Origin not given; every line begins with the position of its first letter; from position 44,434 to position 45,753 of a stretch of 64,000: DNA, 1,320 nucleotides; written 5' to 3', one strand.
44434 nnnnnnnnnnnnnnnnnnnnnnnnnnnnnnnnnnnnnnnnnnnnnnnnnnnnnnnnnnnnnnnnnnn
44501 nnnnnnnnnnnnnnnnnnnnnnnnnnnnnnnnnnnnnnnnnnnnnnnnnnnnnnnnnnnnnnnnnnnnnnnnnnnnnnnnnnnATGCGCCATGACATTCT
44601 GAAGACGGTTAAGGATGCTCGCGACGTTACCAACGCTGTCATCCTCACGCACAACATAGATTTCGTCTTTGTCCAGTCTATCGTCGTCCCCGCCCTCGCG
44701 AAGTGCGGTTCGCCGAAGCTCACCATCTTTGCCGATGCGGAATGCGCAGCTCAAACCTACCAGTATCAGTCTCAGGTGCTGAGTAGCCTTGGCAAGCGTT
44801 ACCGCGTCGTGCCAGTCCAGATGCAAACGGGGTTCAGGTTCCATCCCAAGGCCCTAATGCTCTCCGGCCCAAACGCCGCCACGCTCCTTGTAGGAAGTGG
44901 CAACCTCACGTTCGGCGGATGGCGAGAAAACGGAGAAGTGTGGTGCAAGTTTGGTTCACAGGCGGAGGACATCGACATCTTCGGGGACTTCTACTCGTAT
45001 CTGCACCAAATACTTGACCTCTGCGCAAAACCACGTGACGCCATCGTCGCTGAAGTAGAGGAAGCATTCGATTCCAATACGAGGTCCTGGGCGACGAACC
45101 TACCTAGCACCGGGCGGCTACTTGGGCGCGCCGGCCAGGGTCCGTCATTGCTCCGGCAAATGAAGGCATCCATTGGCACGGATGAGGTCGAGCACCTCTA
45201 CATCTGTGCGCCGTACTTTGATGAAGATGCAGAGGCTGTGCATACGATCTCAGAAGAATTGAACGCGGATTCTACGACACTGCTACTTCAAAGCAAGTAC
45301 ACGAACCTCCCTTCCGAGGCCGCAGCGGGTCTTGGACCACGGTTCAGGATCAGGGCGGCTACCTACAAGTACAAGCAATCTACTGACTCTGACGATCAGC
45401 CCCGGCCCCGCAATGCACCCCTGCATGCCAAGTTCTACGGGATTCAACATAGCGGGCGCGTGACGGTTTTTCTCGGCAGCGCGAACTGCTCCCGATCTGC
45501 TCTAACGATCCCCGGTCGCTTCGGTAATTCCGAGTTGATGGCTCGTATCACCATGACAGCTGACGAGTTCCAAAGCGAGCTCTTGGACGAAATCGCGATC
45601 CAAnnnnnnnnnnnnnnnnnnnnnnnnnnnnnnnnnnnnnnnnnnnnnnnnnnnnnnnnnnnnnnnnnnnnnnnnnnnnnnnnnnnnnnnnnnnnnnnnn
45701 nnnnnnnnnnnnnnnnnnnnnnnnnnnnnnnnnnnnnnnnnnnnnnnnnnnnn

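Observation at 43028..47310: Translationally coupled pair: unrecognised 518-aa protein + 908-aa double-HKD (PLD) protein in a defence island, a candidate novel two-gene system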

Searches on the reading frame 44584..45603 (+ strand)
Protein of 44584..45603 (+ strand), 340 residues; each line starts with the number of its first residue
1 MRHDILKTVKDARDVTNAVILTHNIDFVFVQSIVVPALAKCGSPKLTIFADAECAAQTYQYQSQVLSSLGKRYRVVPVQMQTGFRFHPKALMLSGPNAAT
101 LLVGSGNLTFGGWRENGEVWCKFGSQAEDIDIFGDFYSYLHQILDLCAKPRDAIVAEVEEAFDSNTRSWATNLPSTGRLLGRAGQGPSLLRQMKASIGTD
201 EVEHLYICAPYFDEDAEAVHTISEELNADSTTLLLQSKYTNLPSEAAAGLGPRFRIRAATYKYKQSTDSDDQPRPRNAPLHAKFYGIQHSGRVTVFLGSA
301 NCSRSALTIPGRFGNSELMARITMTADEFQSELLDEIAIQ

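Call 32: search_dna_similar(query=window:44584-45603:+, collection=plasmids, mode=protein, max_evalue=0.001, max_rows=30)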
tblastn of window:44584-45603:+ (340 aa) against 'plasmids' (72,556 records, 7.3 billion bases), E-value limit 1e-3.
Records with a match: 28; places in all: 28; records where one place covers at least 80% of the query: 22.
Best place of each record, by identity: <60% 28.
By first word of the organism name: Streptomyces 4; Rhizobium 3; Sphingopyxis 3; Roseomonas 3; Myroides 3; Sphingobium 2; Mycobacterium 1; Cupriavidus 1; Polaromonas 1; Undibacterium 1; and 6 more.
By predicted mobility (MOB-suite, as given by PLSDB): non-mobilizable 14; mobilizable 8; conjugative 6.
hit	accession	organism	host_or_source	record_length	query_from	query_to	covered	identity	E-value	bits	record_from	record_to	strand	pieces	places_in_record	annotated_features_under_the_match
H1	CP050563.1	Rhizobium leguminosarum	Lathyrus sativus,cell culture,root ...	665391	16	329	92%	25.7%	3e-5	54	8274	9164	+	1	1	hypothetical protein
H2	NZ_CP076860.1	Mycobacterium avium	Homo sapiens,sputum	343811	19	318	88%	25.7%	6e-7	59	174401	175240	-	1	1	hypothetical protein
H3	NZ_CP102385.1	Sphingopyxis sp. DBS4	soil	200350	17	311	87%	26.1%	3e-14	81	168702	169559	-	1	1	hypothetical protein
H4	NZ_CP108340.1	Streptomyces jietaisiensis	-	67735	17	318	89%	25.1%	2e-11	72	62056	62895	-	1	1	hypothetical protein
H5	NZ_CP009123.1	Sphingopyxis fribergensis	soil sample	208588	17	311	87%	25.7%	8e-14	80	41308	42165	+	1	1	hypothetical protein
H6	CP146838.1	Streptomyces griseoaurantiacus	-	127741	17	318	89%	25.0%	2e-10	70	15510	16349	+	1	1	hypothetical protein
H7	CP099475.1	Roseomonas mucosa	Human skin,single cell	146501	16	318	89%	24.8%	8e-10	68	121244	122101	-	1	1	hypothetical protein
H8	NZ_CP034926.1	Roseomonas mucosa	Homo sapiens,tissue sample,Clinical, ...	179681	16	318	89%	24.8%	8e-10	68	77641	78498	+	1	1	hypothetical protein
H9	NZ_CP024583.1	Roseomonas sp. FDAARGOS_362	Homo sapiens,peripheral Blood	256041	16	318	89%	24.8%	8e-10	68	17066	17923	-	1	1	hypothetical protein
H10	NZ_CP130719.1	Streptomyces sp. NBC_01334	-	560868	13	318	90%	24.0%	6e-10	68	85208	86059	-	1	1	hypothetical protein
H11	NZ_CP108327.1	Streptomyces jietaisiensis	-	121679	17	318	89%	23.8%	2e-10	69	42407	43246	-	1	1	hypothetical protein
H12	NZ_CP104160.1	Rhizobium sp. CB3060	Leucaena leucocephala,cell culture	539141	17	309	86%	24.4%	3e-6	57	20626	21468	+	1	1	hypothetical protein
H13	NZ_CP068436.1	Cupriavidus necator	heavy metal containmented soil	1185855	17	317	89%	23.7%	3e-10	69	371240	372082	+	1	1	none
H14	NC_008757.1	Polaromonas naphthalenivorans CJ2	-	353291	12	307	87%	23.4%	4e-8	62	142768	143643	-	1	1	hypothetical protein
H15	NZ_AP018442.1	Undibacterium sp. YM2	-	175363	18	333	93%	21.9%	5e-7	59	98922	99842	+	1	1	hypothetical protein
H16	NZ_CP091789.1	Prevotella sp. E2-28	Ovis aries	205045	17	311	87%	23.5%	1e-12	76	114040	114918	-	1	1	hypothetical protein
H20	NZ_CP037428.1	Myroides odoratimimus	cell culture,water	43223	2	307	90%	21.2%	5e-13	77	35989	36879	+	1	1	phospholipase D-like domain-containing protein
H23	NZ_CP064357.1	Miltoncostaea oceani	pure culture,marine sediment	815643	86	240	46%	28.8%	3e-6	57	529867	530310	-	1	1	phospholipase D family protein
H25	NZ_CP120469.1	Halobaculum limi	cell culture,sediment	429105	10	144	40%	26.4%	8e-6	55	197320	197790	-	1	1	phospholipase D family protein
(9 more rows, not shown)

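Call 35: get_annotated_region(hit=H3, flank=7000)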
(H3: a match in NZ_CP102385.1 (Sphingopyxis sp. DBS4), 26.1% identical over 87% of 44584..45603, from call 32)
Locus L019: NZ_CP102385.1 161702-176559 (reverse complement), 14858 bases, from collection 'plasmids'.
description: Sphingopyxis sp. DBS4 plasmid pDB-1, complete sequence
organism: Sphingopyxis sp. DBS4 (NCBI taxid 2968500)
taxonomy: Bacteria; Pseudomonadota; Alphaproteobacteria; Sphingomonadales; Sphingomonadaceae; Sphingopyxis; Sphingopyxis sp. DBS4
host: -; source: soil; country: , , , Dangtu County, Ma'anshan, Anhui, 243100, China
typing (MOB-suite, as given by PLSDB): mobilizable; replicon rep_cluster_550; relaxase MOBF
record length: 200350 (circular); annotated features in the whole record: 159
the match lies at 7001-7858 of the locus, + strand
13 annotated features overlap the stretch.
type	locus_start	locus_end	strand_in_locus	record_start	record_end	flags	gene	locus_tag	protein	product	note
CDS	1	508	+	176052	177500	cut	-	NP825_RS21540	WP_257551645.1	conjugal transfer protein TraH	-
CDS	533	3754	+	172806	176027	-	-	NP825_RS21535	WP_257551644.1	conjugal transfer protein TraG N-terminal domain-containing protein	-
CDS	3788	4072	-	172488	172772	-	-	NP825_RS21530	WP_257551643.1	hypothetical protein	-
CDS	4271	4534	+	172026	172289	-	-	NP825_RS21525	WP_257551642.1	hypothetical protein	-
CDS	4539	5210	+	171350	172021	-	-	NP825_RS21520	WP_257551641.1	nucleotidyl transferase AbiEii/AbiGii toxin family protein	-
CDS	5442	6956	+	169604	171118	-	-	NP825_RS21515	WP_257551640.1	hypothetical protein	-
CDS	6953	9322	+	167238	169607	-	-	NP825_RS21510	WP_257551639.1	hypothetical protein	-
CDS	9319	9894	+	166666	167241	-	-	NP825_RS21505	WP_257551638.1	hypothetical protein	-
CDS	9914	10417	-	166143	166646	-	-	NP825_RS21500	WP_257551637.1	hypothetical protein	-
CDS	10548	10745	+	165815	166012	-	-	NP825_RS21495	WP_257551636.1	hypothetical protein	-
CDS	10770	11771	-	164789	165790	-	-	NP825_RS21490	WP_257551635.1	nucleotidyltransferase domain-containing protein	-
CDS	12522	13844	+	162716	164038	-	-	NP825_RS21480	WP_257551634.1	hypothetical protein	-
CDS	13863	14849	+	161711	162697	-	-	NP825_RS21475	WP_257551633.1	hypothetical protein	-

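Call 36: get_annotated_region(hit=H20, flank=7000)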
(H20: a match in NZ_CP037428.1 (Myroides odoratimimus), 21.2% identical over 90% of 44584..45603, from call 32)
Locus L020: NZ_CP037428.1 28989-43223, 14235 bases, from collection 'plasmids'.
description: Myroides odoratimimus strain G13 plasmid pFM-G13, complete sequence
organism: Myroides odoratimimus (NCBI taxid 76832)
taxonomy: Bacteria; Bacteroidota; Flavobacteriia; Flavobacteriales; Flavobacteriaceae; Myroides; Myroides odoratimimus
host: -; source: cell culture,water; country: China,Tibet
typing (MOB-suite, as given by PLSDB): mobilizable; relaxase MOBP
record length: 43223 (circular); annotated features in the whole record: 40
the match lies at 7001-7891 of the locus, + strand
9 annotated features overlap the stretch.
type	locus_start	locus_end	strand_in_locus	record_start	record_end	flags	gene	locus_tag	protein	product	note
CDS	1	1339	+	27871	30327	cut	-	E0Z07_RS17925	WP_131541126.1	N-6 DNA methylase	GO:0006306 - DNA methylation [Evidence IEA]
CDS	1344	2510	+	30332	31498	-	-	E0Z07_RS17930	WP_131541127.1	hypothetical protein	-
CDS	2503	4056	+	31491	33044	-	-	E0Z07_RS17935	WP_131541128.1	class I SAM-dependent DNA methyltransferase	-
CDS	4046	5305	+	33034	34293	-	-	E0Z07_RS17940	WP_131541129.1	restriction endonuclease subunit S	GO:0006304 - DNA modification [Evidence IEA]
CDS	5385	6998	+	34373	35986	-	-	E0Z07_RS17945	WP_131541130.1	hypothetical protein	-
CDS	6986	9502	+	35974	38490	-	-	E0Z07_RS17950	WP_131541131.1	phospholipase D-like domain-containing protein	-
CDS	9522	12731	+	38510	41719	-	-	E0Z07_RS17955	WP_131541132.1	type I restriction endonuclease subunit R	-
CDS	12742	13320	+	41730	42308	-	-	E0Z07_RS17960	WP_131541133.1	hypothetical protein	-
CDS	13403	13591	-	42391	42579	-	-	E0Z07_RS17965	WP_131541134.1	hypothetical protein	-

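Call 40: search_protein_families(library=padloc, proteins=[L019:5442-6953:+, L019:6953-9319:+, L019:9319-9891:+, L020:5385-6995:+, L020:6986-9499:+], max_evalue=0.1)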
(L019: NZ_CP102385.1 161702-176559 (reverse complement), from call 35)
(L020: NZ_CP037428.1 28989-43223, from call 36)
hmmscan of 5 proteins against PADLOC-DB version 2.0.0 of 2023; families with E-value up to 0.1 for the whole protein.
L019:5442-6953:+ (504 aa): 1 family
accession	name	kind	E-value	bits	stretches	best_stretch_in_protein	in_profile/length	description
PDLC03828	ZacA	-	0.00093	16.9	1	16-95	31-110/396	-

L019:6953-9319:+ (789 aa): 11 families
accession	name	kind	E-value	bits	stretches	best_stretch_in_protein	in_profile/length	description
PDLC03829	ZacB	-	1.5e-16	58.4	2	202-310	220-333/586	-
PDLC02614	DrmC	-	4.1e-07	27.9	2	80-127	96-140/153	DrmC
PDLC04553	PDC-M27B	-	4.8e-05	20.2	0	267-304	281-323/635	-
PDLC02585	DrmC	-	5.4e-05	20.9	1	79-126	188-232/253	DrmC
PDLC02607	DrmC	-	0.00096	16.5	0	271-299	203-228/265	DrmC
PDLC02588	DrmC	-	0.0015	16.2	1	81-127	189-232/256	DrmC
PDLC02606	DrmC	-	0.0021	15.8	0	79-126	117-161/182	DrmC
PDLC02602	DrmC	-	0.0064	13.5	1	98-126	208-236/381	DrmC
PDLC02587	DrmC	-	0.0099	12.9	0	75-124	195-241/267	DrmC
PDLC02707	PbeA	-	0.015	11.9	0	79-122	131-174/672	PbeA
PDLC02616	DrmC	-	0.019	12.5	1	86-125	166-202/224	DrmC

L019:9319-9891:+ (191 aa): 0 families

L020:5385-6995:+ (537 aa): 1 family
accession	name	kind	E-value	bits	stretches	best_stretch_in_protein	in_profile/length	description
PDLC03828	ZacA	-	0.00066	17.4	1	39-110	45-114/396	-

L020:6986-9499:+ (838 aa): 2 families
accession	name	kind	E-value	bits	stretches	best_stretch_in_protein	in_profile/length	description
PDLC03829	ZacB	-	1.6e-15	55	2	200-331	223-346/586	-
PDLC02588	DrmC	-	0.0039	14.9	1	259-320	177-229/256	DrmC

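Call 42: get_annotated_region(hit=H16, flank=6000)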
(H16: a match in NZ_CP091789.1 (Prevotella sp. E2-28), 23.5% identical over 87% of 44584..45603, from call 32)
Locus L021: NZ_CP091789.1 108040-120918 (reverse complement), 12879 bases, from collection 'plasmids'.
description: Prevotella sp. E2-28 plasmid pE2-28, complete sequence
organism: Prevotella sp. E2-28 (NCBI taxid 2913620)
taxonomy: Bacteria; Bacteroidota; Bacteroidia; Bacteroidales; Prevotellaceae; Prevotella; Prevotella sp. E2-28
host: -; source: Ovis aries; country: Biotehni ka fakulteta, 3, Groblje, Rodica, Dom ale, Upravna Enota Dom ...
typing (MOB-suite, as given by PLSDB): non-mobilizable
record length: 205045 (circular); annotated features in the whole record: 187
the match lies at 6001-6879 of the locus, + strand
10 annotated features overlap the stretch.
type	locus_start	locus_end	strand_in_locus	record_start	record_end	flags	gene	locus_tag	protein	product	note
CDS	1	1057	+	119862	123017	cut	-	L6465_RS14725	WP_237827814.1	DEAD/DEAH box helicase family protein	-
CDS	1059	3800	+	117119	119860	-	-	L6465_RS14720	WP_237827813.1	hypothetical protein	-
CDS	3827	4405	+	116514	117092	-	-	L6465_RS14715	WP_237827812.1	hypothetical protein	-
CDS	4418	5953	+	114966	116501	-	-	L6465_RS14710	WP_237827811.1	hypothetical protein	-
CDS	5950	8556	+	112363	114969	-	-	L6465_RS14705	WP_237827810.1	hypothetical protein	-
CDS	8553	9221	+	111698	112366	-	-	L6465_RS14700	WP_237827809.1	C39 family peptidase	-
CDS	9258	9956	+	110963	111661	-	-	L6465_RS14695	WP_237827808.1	Sir2 family NAD-dependent protein deacetylase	-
CDS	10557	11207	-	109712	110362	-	-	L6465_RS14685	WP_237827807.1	vWA domain-containing protein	-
CDS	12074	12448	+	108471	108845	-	-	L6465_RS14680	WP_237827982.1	hypothetical protein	-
CDS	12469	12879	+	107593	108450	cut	-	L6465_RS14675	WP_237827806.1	hypothetical protein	-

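Call 43: get_annotated_region(hit=H4, flank=6000)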
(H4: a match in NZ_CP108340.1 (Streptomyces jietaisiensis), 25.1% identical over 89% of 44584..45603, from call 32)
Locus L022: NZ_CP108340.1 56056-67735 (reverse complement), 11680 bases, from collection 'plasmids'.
description: Streptomyces jietaisiensis strain NBC_00023 plasmid unnamed1, complete sequence
organism: Streptomyces jietaisiensis (NCBI taxid 235987)
taxonomy: Bacteria; Actinomycetota; Actinomycetes; Kitasatosporales; Streptomycetaceae; Streptomyces; Streptomyces jietaisiensis
host: -; source: -; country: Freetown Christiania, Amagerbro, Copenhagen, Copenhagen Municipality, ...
typing (MOB-suite, as given by PLSDB): non-mobilizable
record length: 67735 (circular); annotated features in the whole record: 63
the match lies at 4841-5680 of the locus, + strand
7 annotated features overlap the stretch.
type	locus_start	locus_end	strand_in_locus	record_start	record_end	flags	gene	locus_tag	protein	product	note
CDS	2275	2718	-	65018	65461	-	-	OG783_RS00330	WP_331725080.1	hypothetical protein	-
CDS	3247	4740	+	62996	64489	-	-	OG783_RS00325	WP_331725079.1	hypothetical protein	-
CDS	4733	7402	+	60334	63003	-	-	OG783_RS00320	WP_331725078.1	hypothetical protein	-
CDS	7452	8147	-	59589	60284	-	-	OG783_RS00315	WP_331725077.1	hypothetical protein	-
CDS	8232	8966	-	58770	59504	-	-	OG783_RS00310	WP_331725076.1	hypothetical protein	-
CDS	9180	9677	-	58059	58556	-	-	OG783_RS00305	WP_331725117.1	HAD domain-containing protein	-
CDS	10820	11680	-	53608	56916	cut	-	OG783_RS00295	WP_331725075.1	NACHT domain-containing protein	-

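Call 44: get_annotated_region(hit=H23, flank=6000)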
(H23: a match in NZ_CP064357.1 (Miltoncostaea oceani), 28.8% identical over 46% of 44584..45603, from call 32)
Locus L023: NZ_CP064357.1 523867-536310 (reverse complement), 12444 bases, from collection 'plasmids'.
description: Miltoncostaea oceani strain SCSIO 61214 plasmid unnamed1, complete sequence
organism: Miltoncostaea oceani (NCBI taxid 2843216)
taxonomy: Bacteria; Actinomycetota; Thermoleophilia; Miltoncostaeales; Miltoncostaeaceae; Miltoncostaea; Miltoncostaea oceani
host: -; source: pure culture,marine sediment; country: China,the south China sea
typing (MOB-suite, as given by PLSDB): non-mobilizable
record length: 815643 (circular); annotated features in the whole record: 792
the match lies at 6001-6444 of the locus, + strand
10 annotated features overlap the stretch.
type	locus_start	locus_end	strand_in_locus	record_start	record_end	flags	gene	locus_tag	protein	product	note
CDS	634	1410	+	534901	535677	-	-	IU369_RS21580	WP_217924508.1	hypothetical protein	-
CDS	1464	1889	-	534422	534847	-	-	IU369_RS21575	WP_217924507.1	hypothetical protein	-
CDS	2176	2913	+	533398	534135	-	-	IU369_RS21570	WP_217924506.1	hypothetical protein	-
CDS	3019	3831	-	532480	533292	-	-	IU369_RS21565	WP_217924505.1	hypothetical protein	-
CDS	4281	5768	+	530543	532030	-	-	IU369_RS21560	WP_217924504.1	hypothetical protein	-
CDS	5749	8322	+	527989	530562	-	-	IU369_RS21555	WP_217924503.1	phospholipase D family protein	-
CDS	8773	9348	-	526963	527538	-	-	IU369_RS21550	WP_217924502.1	hypothetical protein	-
CDS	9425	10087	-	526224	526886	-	-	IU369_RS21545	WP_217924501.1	hypothetical protein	-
CDS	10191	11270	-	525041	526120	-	-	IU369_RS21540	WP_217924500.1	hypothetical protein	-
CDS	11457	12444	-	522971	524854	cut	-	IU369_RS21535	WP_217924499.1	AAA family ATPase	-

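Call 45: get_annotated_region(hit=H25, flank=6000)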
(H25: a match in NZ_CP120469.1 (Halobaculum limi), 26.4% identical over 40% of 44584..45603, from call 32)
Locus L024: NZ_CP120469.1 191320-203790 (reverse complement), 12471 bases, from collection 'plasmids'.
description: Halobaculum sp. YSMS11 plasmid unnamed, complete sequence
organism: Halobaculum limi (NCBI taxid 3031916)
taxonomy: Archaea; Euryarchaeota; Halobacteria; Halobacteriales; Haloferacaceae; Halobaculum; Halobaculum limi
host: -; source: cell culture,sediment; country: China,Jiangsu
typing (MOB-suite, as given by PLSDB): non-mobilizable
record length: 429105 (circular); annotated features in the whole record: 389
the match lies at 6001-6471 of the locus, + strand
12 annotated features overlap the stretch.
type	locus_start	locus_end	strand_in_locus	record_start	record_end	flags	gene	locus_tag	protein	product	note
CDS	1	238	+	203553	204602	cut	-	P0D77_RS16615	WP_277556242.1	hypothetical protein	-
CDS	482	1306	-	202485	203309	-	-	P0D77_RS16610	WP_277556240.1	PQQ-binding-like beta-propeller repeat protein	-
CDS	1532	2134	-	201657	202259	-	-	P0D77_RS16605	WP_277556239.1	TRAM domain-containing protein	-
CDS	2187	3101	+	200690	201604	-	-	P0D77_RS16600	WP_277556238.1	GAF domain-containing protein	-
CDS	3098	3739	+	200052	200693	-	-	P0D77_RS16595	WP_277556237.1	hypothetical protein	-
CDS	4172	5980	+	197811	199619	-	-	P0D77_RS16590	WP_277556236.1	hypothetical protein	-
CDS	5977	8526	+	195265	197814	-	-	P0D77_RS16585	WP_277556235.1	phospholipase D family protein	-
CDS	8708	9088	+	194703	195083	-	-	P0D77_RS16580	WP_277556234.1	hypothetical protein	-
CDS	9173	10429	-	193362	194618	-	-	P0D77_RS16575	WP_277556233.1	transposase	-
CDS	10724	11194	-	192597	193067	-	-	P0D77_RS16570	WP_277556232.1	hypothetical protein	-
CDS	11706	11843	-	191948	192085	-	-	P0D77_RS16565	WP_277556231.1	hypothetical protein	-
CDS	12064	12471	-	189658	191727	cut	-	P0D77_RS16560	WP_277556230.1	NEW3 domain-containing protein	-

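Call 89: search_protein_families(library=pfam, proteins=[L021:1059-3797:+, L021:3827-4402:+, L019:9319-9891:+, L020:12742-13317:+], max_evalue=0.001)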
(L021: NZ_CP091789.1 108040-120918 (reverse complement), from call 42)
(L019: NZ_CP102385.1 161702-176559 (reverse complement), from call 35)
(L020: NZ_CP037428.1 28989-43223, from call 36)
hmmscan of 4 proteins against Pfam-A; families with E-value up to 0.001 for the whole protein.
L021:1059-3797:+ (913 aa): 0 families

L021:3827-4402:+ (192 aa): 0 families

L019:9319-9891:+ (191 aa): 0 families

L020:12742-13317:+ (192 aa): 0 families
